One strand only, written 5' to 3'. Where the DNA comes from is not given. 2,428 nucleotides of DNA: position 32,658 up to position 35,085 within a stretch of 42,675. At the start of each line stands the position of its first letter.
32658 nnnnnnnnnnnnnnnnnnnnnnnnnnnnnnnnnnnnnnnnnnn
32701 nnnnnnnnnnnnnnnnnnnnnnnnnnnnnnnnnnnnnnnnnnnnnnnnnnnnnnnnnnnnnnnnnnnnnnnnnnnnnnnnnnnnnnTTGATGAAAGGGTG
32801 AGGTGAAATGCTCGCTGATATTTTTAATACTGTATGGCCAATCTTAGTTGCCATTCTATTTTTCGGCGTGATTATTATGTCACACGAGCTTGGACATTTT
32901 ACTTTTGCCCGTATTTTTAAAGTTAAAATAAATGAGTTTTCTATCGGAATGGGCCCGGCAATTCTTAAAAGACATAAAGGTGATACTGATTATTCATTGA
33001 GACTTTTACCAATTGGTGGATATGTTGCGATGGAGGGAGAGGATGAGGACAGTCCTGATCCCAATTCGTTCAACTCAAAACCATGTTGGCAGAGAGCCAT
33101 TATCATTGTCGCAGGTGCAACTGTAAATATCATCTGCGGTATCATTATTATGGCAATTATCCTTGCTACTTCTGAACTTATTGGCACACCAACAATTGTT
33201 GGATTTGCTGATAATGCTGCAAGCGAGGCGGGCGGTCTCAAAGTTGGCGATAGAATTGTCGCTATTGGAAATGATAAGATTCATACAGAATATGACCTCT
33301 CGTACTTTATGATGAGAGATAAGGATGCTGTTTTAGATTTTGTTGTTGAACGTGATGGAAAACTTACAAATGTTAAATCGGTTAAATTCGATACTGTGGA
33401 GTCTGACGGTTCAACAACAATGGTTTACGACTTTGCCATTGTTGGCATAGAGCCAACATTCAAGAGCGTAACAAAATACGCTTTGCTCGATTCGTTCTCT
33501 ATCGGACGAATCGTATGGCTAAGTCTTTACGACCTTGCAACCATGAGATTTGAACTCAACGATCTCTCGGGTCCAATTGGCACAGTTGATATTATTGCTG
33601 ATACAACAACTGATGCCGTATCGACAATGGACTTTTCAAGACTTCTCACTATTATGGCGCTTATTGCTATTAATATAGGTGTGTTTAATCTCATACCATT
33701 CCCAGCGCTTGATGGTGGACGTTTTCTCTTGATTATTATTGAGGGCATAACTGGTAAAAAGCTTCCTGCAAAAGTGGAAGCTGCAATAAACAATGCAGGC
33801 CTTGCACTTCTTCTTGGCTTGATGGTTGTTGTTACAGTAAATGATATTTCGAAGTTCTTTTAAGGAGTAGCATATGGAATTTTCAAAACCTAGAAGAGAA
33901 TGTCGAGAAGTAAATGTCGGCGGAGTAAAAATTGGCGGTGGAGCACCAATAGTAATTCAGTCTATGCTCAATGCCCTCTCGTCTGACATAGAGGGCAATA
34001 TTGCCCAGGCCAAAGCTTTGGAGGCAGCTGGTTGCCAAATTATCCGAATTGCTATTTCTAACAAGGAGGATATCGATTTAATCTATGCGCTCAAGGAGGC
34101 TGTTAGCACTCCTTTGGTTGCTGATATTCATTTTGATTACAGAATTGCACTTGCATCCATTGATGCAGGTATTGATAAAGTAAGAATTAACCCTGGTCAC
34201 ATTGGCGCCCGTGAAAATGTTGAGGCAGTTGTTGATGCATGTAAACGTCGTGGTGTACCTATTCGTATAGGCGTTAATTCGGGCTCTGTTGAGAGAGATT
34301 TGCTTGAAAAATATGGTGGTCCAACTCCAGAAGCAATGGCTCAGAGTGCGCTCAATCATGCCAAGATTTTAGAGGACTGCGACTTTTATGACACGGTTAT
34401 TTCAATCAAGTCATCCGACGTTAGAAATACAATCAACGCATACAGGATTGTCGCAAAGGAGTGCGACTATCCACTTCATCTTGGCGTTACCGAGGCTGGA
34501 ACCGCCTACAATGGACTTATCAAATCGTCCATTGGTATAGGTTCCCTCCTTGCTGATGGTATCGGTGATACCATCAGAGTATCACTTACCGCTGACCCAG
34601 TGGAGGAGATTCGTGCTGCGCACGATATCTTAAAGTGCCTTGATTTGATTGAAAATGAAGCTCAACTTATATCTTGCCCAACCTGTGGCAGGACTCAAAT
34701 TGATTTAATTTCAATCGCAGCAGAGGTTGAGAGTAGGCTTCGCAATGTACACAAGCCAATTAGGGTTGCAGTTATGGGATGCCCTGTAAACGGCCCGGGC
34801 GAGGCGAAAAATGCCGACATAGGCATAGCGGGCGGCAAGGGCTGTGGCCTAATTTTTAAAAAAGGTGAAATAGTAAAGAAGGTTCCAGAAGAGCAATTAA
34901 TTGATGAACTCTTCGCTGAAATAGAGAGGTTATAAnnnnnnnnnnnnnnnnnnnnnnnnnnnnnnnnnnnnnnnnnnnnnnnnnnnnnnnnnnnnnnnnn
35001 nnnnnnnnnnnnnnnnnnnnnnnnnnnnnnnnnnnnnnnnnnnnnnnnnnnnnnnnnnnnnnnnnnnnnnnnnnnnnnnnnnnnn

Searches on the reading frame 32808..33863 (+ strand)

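Call 27: search_protein_families(library=ncbifam, proteins=[window:32808-33863:+], max_evalue=0.00001)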
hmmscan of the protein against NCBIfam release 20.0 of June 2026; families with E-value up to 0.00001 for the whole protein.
window:32808-33863:+ (351 aa): 2 families
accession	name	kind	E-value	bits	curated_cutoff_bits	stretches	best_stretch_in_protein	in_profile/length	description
TIGR00054.1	TIGR00054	equivalog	1.1e-71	241.9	147.55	2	132-350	208-419/421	RIP metalloprotease RseP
NF008046.0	PRK10779.1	equivalog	1.6e-41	142.8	477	2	7-119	3-120/450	sigma E protease regulator RseP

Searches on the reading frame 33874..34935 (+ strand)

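Call 27: search_protein_families(library=ncbifam, proteins=[window:33874-34935:+], max_evalue=0.00001)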
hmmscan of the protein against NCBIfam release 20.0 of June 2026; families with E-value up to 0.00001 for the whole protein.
window:33874-34935:+ (353 aa): 4 families
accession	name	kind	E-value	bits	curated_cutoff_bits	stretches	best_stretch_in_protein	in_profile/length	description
NF001540.0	PRK00366.1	equivalog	5.1e-144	479.5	345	1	4-352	10-359/364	flavodoxin-dependent (E)-4-hydroxy-3-methylbut-2-enyl-diphosphate synthase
TIGR00612.1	ispG_gcpE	equivalog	4.5e-126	420.8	280.25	1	7-350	1-356/357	(E)-4-hydroxy-3-methylbut-2-enyl-diphosphate synthase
NF002534.0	PRK02048.1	equivalog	3.2e-74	250.7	886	3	113-256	140-287/613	4-hydroxy-3-methylbut-2-en-1-yl diphosphate synthase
NF001912.0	PRK00694.1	equivalog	1.2e-73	248.7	1045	3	115-255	146-290/606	4-hydroxy-3-methylbut-2-en-1-yl diphosphate synthase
